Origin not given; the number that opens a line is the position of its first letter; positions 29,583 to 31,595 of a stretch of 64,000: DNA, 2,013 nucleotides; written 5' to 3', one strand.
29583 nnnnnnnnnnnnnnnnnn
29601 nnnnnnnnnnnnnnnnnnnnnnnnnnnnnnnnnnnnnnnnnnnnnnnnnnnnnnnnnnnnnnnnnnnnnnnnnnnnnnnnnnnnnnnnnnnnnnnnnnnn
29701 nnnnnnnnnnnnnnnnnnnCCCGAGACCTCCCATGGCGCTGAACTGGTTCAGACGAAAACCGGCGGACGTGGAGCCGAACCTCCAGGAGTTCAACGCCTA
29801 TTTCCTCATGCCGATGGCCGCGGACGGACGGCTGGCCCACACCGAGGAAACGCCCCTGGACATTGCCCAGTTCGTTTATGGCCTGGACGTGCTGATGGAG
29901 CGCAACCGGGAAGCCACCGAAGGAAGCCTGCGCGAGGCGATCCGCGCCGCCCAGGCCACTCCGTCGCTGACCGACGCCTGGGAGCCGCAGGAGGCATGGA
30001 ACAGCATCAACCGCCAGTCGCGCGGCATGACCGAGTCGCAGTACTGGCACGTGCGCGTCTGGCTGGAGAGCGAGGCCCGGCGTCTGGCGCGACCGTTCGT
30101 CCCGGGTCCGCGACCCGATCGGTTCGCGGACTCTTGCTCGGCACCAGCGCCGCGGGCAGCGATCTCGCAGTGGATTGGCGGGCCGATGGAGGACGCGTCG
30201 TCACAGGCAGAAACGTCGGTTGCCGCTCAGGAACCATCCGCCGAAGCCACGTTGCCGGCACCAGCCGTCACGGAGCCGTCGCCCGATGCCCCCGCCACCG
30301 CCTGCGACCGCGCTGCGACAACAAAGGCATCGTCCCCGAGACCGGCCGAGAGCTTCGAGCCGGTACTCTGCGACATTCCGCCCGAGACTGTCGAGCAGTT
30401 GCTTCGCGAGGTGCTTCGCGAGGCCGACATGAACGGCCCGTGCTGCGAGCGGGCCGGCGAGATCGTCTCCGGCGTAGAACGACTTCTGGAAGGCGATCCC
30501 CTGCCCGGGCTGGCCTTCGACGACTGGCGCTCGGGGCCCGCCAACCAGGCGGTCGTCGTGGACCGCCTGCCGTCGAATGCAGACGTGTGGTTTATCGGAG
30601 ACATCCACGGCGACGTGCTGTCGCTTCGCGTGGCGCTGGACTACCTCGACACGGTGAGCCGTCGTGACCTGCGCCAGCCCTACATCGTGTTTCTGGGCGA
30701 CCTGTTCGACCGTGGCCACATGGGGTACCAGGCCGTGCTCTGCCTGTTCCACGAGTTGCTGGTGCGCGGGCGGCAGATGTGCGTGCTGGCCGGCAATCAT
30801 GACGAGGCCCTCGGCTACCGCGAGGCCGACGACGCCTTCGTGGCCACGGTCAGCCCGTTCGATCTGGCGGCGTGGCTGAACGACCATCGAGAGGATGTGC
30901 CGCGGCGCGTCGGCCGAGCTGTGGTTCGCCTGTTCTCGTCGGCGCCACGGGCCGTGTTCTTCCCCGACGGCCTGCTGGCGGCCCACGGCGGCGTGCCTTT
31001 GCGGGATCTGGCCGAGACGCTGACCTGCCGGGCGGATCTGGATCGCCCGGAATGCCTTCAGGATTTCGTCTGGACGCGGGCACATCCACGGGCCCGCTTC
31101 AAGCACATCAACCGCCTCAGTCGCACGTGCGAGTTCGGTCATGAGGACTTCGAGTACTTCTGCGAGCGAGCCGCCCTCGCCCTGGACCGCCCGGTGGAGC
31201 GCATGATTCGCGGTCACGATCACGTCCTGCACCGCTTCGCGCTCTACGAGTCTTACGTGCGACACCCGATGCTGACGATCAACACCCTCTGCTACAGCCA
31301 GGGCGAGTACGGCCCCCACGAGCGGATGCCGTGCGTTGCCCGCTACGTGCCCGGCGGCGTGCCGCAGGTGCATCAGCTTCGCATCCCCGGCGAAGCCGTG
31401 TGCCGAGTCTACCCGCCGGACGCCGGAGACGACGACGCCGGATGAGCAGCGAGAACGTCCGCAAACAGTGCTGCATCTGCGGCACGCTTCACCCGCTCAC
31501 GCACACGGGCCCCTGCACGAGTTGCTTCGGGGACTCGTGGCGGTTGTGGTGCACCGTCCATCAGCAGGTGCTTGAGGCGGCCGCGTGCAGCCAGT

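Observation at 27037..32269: Five-gene, translationally coupled vWA / Ser-Thr kinase-FHA / zinc-ribbon-FHA / PPP-phosphatase / double-zinc-ribbon-FHA-TM cassette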

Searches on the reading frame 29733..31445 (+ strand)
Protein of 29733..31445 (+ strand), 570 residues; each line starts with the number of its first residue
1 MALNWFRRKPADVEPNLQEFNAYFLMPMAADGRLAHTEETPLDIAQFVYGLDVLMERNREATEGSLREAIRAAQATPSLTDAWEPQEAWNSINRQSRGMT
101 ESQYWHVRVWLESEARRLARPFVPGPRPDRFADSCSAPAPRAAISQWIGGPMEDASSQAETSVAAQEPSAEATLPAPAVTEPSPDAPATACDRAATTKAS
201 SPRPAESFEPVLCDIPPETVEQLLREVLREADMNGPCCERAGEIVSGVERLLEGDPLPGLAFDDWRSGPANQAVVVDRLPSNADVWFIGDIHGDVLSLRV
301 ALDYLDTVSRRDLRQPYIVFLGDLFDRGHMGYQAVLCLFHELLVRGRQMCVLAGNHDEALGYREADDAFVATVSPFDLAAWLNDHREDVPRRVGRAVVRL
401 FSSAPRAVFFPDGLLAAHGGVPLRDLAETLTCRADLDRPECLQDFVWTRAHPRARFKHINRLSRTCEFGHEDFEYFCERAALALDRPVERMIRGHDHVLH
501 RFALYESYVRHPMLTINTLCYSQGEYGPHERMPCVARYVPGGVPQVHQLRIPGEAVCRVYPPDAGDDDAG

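Call 3: search_protein_families(library=pfam, proteins=[window:29733-31445:+], max_evalue=0.1)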
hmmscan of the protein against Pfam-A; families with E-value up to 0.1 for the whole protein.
window:29733-31445:+ (570 aa): 1 family
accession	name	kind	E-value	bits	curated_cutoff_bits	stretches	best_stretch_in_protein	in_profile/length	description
PF00149.33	Metallophos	-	1.8e-12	48.6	21.5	1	285-498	3-190/191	Calcineurin-like phosphoesterase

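Call 4: search_protein_families(library=padloc, proteins=[window:29733-31445:+], max_evalue=0.1)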
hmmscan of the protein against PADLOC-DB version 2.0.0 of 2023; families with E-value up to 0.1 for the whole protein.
window:29733-31445:+ (570 aa): 0 families

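Call 5: search_protein_families(library=ncbifam, proteins=[window:29733-31445:+], max_evalue=0.1)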
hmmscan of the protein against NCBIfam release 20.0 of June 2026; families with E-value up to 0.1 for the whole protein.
window:29733-31445:+ (570 aa): 6 families
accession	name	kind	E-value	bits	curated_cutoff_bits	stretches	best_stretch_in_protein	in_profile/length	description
TIGR04075.1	bacter_Pnkp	equivalog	0.0001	20.7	750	1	288-360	185-265/851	polynucleotide kinase-phosphatase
NF001204.0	PRK00166.1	equivalog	0.00028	20.3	176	1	285-357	3-67/276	symmetrical bis(5'-nucleosyl)-tetraphosphatase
NF008516.0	PRK11439.1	equivalog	0.00046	20.2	326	1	284-363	18-88/218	protein-serine/threonine phosphatase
TIGR04123.1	P_estr_lig_assc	hypoth_equivalog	0.0014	18.1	150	1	313-386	63-136/207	ligase-associated DNA damage response endonuclease PdeM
NF003743.0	PRK05340.1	equivalog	0.047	12.9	134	0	284-365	3-90/242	UDP-2,3-diacylglucosamine diphosphatase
NF007425.0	PRK09968.1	equivalog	0.069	12.8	332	0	284-338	16-66/218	protein-serine/threonine phosphatase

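Call 6: find_homologous_proteins(query=window:29733-31445:+)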
Query window:29733-31445:+ (570 aa): 705 proteins with E <= 0.001 among 8000 candidates; the best 120 are listed.
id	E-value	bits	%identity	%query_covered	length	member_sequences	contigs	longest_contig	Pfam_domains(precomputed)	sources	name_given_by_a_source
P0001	0.0e+0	1329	100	100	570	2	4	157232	PF00149.34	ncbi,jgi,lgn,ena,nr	ncbi:MAG: hypothetical protein GXY74_05600 [Phycisphaerae bacterium]|nr:hypothetical protein [Phycis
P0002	1.2e-225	769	67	89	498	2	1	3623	PF00149.34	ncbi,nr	ncbi:MAG: serine/threonine protein phosphatase, partial [Planctomycetes bacterium]|nr:serine/threoni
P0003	7.0e-125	436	52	69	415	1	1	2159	PF00149.34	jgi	-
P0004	5.2e-108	380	48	71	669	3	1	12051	PF00149.34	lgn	-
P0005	2.9e-104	368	38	97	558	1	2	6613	PF00149.34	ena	-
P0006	2.0e-103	365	40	96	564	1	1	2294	PF00149.34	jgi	jgi:Calcineurin-like phosphoesterase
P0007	3.7e-103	364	38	97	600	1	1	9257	PF00149.34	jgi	jgi:hypothetical protein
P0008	1.3e-99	353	37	96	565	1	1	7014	PF00149.34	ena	-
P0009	8.0e-99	350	45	72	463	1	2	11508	PF00149.34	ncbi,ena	-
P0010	1.9e-98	349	35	96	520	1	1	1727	PF00149.34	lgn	-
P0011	8.9e-98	347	45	72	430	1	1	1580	PF00149.34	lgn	-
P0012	2.8e-96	342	52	49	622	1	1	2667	PF00149.34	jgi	jgi:hypothetical protein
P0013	1.0e-95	340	49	64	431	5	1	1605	PF00149.34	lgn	-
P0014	4.3e-95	338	38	96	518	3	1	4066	PF00149.34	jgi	-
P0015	5.6e-94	334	51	58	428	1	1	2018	PF00149.34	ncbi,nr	ncbi:MAG TPA: metallophosphoesterase family protein [Longimicrobiaceae bacterium]|nr:metallophosphoe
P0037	5.5e-88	314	38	98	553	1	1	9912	PF00149.34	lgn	-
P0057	6.1e-87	311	37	83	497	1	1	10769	PF00149.34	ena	-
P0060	1.1e-86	310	47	60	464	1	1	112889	PF00149.34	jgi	jgi:hypothetical protein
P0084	1.5e-85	306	47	60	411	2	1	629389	PF00149.34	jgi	jgi:hypothetical protein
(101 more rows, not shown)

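Call 9: find_encoding_contigs(protein=P0084, flank=8000, max_places=2)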
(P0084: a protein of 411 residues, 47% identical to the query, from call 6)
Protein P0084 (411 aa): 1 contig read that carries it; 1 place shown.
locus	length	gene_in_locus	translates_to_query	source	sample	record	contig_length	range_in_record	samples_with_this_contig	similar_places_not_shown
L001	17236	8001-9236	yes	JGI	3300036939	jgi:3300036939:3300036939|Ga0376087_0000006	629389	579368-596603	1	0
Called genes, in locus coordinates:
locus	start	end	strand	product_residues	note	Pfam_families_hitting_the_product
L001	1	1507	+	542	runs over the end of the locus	PF01590:GAF, PF13185:GAF_2, PF14215:bHLH-MYC_N (weak), PF00989:PAS (weak), PF08448:PAS_4, PF13426:PAS_9, PF00512:HisKA, PF02518:HATPase_c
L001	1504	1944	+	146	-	PF00072:Response_reg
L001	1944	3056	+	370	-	PF00072:Response_reg, PF00512:HisKA (weak), PF02518:HATPase_c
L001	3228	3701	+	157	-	-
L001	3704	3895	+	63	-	-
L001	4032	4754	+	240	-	PF00092:VWA (weak), PF13519:VWA_2 (weak), PF25106:VWA_4 (faint)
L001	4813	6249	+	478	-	PF00069:Pkinase, PF07714:PK_Tyr_Ser-Thr (weak), PF00498:FHA (faint)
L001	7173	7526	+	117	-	PF00498:FHA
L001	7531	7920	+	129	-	-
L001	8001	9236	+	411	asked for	PF00149:Metallophos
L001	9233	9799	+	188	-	-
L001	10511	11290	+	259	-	-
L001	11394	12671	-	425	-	PF00512:HisKA, PF02518:HATPase_c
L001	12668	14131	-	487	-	PF00154:RecA_N (faint), PF03796:DnaB_C (faint), PF06745:ATPase, PF13191:AAA_16 (faint), PF13481:AAA_25 (weak), PF01656:CbiA (faint), PF13481:AAA_25 (weak), PF06745:ATPase, +6 more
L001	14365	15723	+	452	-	PF02881:SRP54_N, PF13401:AAA_22 (weak), PF00448:SRP54, PF02978:SRP_SPB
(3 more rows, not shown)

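Call 10: find_encoding_contigs(protein=P0060, flank=8000, max_places=2)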
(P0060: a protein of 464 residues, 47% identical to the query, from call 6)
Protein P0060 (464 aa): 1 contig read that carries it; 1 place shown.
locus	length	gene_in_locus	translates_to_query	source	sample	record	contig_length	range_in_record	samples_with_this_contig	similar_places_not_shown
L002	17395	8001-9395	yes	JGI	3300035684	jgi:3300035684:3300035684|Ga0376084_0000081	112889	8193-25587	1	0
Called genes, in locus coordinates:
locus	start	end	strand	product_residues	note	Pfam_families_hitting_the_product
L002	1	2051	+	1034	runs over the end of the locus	PF00930:DPPIV_N (faint), PF25174:Beta-prop_THOC3 (faint), PF26550:Tricorn_2nd, PF07676:PD40 (weak), PF26549:Tricorn_N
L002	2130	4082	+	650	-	PF02368:Big_2 (weak)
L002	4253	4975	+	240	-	PF00092:VWA, PF13519:VWA_2 (weak), PF25106:VWA_4 (faint)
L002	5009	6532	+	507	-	-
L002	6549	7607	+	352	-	-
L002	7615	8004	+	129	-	PF21349:RUBY_RBDX (faint)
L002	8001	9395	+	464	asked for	PF00149:Metallophos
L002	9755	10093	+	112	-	-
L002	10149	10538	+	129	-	PF06803:DUF1232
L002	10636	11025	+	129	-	-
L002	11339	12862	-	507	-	PF00370:FGGY_N, PF01869:BcrAD_BadFG (faint), PF02782:FGGY_C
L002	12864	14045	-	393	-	PF01261:AP_endonuc_2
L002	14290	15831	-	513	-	PF00005:ABC_tran, PF13304:AAA_21 (faint), PF00005:ABC_tran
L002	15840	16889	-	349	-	PF00532:Peripla_BP_1, PF13407:Peripla_BP_4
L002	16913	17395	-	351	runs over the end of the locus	PF02653:BPD_transp_2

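Call 12: find_related_loci(query=A1, collection=genome_contigs, flank=8000)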
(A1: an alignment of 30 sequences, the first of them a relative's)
Query A1 (570 aa) in genome_contigs; peptide patterns used: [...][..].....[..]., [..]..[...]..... (x = any residue, [..] = any of these).
600 stretches matched a pattern (row limit reached: there are more); 75 encode a relative of the query (tblastn E <= 1e-3); 75 distinct loci.
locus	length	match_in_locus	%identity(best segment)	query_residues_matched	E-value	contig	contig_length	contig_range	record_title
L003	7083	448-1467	46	220-561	5e-86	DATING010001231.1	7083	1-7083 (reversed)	MAG TPA_asm: Longimicrobium sp. isolate SMAG_U15790 k141_1581839, whole genome shotgun sequence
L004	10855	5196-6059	50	277-561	3e-83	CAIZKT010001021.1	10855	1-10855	MAG: uncultured Victivallales bacterium isolate Loc090907-8m_bin-406 genome assembly, contig: bin-406:1021/1064, whole g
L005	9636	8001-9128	43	190-565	3e-83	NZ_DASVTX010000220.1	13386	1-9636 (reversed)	MAG: Longimicrobium sp. isolate SMAG_U3302 k141_339472, whole genome shotgun sequence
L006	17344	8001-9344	39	126-565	1e-82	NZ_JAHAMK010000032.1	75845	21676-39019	Microvirga sp. 3-52 scaffold_36_length_75845, whole genome shotgun sequence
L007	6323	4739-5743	48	235-569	5e-82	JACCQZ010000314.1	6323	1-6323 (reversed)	MAG: Gemmatimonadales bacterium isolate MGR_bin9 SD2897-2912_k127_5012436, whole genome shotgun sequence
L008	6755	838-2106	42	154-567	6e-82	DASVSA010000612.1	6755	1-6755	MAG TPA_asm: Longimicrobium sp. isolate SMAG_U3250 k141_1287443, whole genome shotgun sequence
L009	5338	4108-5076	49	237-561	3e-81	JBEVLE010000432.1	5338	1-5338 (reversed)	MAG: Longimicrobiaceae bacterium isolate T4R2BO.9.metabat2 T4R2BO.9.metabat2_k133_162592, whole genome shotgun sequence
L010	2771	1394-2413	46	226-567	1e-82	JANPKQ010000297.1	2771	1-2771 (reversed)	MAG: Gemmatimonadaceae bacterium isolate VAR_61_metabat_211 VAR_61_k141_257713, whole genome shotgun sequence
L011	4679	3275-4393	43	187-560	2e-80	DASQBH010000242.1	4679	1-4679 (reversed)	MAG TPA_asm: Longimicrobium sp. isolate SMAG_U11666 k141_551995, whole genome shotgun sequence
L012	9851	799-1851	45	220-570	3e-80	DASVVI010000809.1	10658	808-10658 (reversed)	MAG TPA_asm: Longimicrobium sp. isolate SMAG_U3339 k141_438837, whole genome shotgun sequence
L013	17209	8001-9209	41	158-560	4e-80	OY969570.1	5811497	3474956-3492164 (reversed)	MAG: uncultured Gemmatimonadales bacterium isolate MFD02840.bin.c.1 genome assembly, chromosome: 1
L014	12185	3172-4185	46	233-569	8e-80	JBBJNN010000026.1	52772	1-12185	MAG: Gemmatimonadaceae bacterium isolate RUP_SRG_05 MBC-RUP_F0-S0_249, whole genome shotgun sequence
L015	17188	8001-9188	41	156-561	1e-79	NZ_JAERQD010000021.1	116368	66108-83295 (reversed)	Microvirga zambiensis WSM3693 NODE_21_length_116368_cov_27.700278, whole genome shotgun sequence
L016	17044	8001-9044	46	220-567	8e-79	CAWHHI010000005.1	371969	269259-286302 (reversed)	MAG: uncultured Gemmatimonadaceae bacterium isolate MFD00392.bin.2.235 genome assembly, contig: contig_17016, whole geno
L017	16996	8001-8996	49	228-561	8e-86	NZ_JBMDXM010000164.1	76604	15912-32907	MAG: Longimicrobium sp. isolate FBaRs1_5 FBaRs1_contig164, whole genome shotgun sequence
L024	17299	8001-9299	39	123-566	3e-77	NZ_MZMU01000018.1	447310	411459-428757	Rhizobium leguminosarum strain Tri-43 NODE_6, whole genome shotgun sequence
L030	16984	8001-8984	44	239-565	8e-75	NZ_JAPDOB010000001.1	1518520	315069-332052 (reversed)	Sphingomonas arvum strain BN140010 contig1, whole genome shotgun sequence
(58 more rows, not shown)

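Call 21: find_encoding_contigs(protein=P0001, flank=10000, max_places=3)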
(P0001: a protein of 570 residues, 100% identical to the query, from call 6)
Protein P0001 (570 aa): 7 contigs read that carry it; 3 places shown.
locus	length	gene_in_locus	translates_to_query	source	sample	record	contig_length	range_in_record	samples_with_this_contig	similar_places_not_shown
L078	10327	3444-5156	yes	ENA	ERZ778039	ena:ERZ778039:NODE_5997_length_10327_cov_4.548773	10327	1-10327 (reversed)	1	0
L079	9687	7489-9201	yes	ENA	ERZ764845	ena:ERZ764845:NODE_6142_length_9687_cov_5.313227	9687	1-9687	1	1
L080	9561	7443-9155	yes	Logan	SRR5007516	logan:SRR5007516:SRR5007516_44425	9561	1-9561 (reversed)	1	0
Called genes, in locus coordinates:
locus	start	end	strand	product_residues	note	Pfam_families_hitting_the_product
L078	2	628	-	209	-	?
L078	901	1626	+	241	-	PF00092:VWA (weak), PF13519:VWA_2 (faint), PF25106:VWA_4 (weak)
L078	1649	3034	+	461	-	PF00069:Pkinase, PF07714:PK_Tyr_Ser-Thr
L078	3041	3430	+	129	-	-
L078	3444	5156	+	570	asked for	PF00149:Metallophos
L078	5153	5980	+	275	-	PF16697:Yop-YscD_cpl, PF00498:FHA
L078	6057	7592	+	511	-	PF01229:Glyco_hydro_39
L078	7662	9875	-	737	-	PF27167:HTH_GRAD, PF03449:GreA_GreB_N, PF01272:GreA_GreB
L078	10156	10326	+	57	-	?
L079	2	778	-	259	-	?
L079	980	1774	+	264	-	PF12833:HTH_18, PF00165:HTH_AraC (weak)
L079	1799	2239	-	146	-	PF01641:SelR, PF24046:At4g08330 (faint)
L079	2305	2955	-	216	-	PF01135:PCMT, PF08241:Methyltransf_11 (faint), PF00398:RrnaAD (weak), PF13649:Methyltransf_25 (weak)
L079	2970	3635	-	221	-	PF00535:Glycos_transf_2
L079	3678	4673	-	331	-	PF13185:GAF_2 (weak), PF13492:GAF_3 (weak), PF00990:GGDEF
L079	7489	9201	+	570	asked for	PF00149:Metallophos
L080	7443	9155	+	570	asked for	PF00149:Metallophos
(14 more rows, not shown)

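Call 22: find_encoding_contigs(protein=P0037, flank=10000, max_places=2)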
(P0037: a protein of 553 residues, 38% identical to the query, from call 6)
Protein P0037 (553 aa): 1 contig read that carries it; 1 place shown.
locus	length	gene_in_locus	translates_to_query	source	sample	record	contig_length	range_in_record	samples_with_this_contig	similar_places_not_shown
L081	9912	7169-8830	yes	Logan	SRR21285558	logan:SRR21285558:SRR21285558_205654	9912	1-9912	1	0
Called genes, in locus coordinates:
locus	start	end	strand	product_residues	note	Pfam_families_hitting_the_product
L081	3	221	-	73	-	?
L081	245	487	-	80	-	PF13683:rve_3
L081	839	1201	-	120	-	PF13620:CarboxypepD_reg (weak)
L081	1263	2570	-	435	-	PF08308:PEGA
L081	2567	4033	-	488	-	PF08308:PEGA (weak)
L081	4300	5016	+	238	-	PF13519:VWA_2 (faint), PF25106:VWA_4 (weak)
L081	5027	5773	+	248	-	-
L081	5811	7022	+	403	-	PF00069:Pkinase, PF07714:PK_Tyr_Ser-Thr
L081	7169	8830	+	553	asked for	PF00149:Metallophos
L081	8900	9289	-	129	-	PF13428:TPR_14 (faint), PF14559:TPR_19 (faint)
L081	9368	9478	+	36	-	-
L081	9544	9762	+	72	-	-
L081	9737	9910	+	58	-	?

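Call 23: find_encoding_contigs(protein=P0007, flank=10000, max_places=2)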
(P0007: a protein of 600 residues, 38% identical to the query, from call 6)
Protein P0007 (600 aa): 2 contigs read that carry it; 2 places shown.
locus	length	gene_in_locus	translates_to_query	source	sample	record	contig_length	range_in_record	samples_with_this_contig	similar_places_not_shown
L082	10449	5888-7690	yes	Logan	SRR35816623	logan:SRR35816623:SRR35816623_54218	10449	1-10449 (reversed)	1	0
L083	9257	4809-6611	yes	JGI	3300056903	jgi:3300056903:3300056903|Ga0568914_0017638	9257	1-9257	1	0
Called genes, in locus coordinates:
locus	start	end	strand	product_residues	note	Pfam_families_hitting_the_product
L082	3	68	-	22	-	?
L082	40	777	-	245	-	PF04542:Sigma70_r2 (weak)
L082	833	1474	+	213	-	-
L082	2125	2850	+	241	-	PF00092:VWA (faint), PF13519:VWA_2 (faint), PF25106:VWA_4 (weak)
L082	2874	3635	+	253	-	-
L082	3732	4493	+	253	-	-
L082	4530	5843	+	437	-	PF00069:Pkinase, PF07714:PK_Tyr_Ser-Thr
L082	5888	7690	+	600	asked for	PF00149:Metallophos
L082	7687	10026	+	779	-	-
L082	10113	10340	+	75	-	PF03994:DUF350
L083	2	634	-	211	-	?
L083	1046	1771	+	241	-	PF00092:VWA (faint), PF13519:VWA_2 (faint), PF25106:VWA_4 (weak)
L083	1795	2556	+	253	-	-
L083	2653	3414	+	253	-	-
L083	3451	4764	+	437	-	PF00069:Pkinase, PF07714:PK_Tyr_Ser-Thr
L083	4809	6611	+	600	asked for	PF00149:Metallophos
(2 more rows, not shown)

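Call 41: search_solved_structures(query=A1, max_evalue=0.01)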
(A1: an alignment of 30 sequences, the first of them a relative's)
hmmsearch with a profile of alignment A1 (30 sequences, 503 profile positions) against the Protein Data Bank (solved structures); distinct sequences matched with E-value up to 0.01: 99 (the best 60 are shown).
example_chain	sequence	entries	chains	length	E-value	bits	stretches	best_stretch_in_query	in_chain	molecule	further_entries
4or9_A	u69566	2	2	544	1.8e-08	37.1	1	215-437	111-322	Serine/threonine-protein phosphatase 2B catalytic subunit beta isoform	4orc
4ora_A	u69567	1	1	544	1.8e-08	37.1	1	215-437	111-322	Serine/threonine-protein phosphatase 2B catalytic subunit beta isoform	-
9b9g_I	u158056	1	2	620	3.8e-08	36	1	215-288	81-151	Protein phosphatase 3 catalytic subunit alpha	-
9tp7_A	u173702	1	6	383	5.9e-08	35.3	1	221-294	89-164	Serine/threonine-protein phosphatase BSU1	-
6uuq_A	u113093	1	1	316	5.9e-08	35.3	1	214-288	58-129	Serine/threonine-protein phosphatase 2B catalytic subunit alpha isoform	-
2jog_A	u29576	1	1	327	6.7e-08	35.2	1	215-288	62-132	Calmodulin-dependent calcineurin A subunit alpha isoform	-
6nuu_A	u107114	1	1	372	7.3e-08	35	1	215-289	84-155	Serine/threonine-protein phosphatase 2B catalytic subunit alpha isoform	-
5c1v_A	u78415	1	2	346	8.1e-08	34.9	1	215-288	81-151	Serine/threonine-protein phosphatase 2B catalytic subunit alpha isoform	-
3ll8_A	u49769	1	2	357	9.1e-08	34.7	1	215-288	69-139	Serine/threonine-protein phosphatase 2B catalytic subunit alpha isoform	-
5sve_A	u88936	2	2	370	1e-07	34.6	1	215-288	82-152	Serine/threonine-protein phosphatase 2B catalytic subunit alpha isoform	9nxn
4f0z_A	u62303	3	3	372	1e-07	34.5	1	215-288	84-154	Serine/threonine-protein phosphatase 2B catalytic subunit alpha isoform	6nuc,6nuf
1m63_A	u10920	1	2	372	1e-07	34.5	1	215-288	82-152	SERINE/THREONINE PROTEIN PHOSPHATASE 2B CATALYTIC SUBUNIT, ALPHA ISOFORM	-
1mf8_A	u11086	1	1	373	1.1e-07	34.5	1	215-288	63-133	CALMODULIN-DEPENDENT CALCINEURIN A SUBUNIT, ALPHA ISOFORM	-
1tco_A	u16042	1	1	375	1.1e-07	34.4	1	215-288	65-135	SERINE/THREONINE PHOSPHATASE B2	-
2p6b_A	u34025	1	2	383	1.1e-07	34.4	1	215-288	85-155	Calmodulin-dependent calcineurin A subunit alpha isoform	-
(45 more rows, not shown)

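Call 55: find_encoding_contigs(protein=P0004, flank=10000, max_places=1)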
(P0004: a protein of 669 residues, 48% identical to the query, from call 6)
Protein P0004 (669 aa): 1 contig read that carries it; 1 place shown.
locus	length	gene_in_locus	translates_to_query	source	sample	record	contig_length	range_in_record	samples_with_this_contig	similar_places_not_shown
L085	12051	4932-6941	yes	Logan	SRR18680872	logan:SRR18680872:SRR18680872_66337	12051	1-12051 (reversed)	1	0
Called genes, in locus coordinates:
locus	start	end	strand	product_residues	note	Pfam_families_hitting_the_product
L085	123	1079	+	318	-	PF16697:Yop-YscD_cpl, PF00498:FHA, PF00990:GGDEF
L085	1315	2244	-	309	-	PF00578:AhpC-TSA, PF08534:Redoxin, PF00085:Thioredoxin, PF13905:Thioredoxin_8, PF13911:AhpC-TSA_2 (weak)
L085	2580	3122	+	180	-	PF13291:ACT_4 (faint), PF13740:ACT_6, PF22629:ACT_AHAS_ss (faint), PF01842:ACT (weak)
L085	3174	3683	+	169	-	PF10646:Germane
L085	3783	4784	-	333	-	-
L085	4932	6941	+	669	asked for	PF00149:Metallophos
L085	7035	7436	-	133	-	-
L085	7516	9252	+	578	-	PF23381:Beta-prop_IFT122_1st, PF24814:WD40_Prp19, PF24817:WD40_WDHD1_1st, PF25174:Beta-prop_THOC3, PF25175:Beta-prop_WDR5, PF23098:Beta-prop_NOL10_N, PF23414:Beta-prop_EML_2, PF25173:Beta-prop_WDR3_1st, +13 more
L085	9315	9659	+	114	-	-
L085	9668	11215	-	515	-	PF01841:Transglut_core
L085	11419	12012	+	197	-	PF00929:RNase_T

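Call 56: find_encoding_contigs(protein=P0009, flank=10000, max_places=1)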
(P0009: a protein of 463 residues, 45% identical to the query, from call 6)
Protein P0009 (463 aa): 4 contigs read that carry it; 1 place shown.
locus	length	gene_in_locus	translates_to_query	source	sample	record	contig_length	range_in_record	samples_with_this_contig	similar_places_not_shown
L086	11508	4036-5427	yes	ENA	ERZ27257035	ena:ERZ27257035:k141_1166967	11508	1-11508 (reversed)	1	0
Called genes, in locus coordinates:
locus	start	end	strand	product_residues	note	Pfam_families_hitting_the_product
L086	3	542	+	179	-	?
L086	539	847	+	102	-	-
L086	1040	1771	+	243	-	PF25106:VWA_4 (weak)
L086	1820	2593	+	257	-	-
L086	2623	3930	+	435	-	PF00069:Pkinase, PF07714:PK_Tyr_Ser-Thr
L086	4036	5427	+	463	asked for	PF00149:Metallophos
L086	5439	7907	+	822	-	-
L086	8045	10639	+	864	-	PF02541:Ppx-GppA (weak)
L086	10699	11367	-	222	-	-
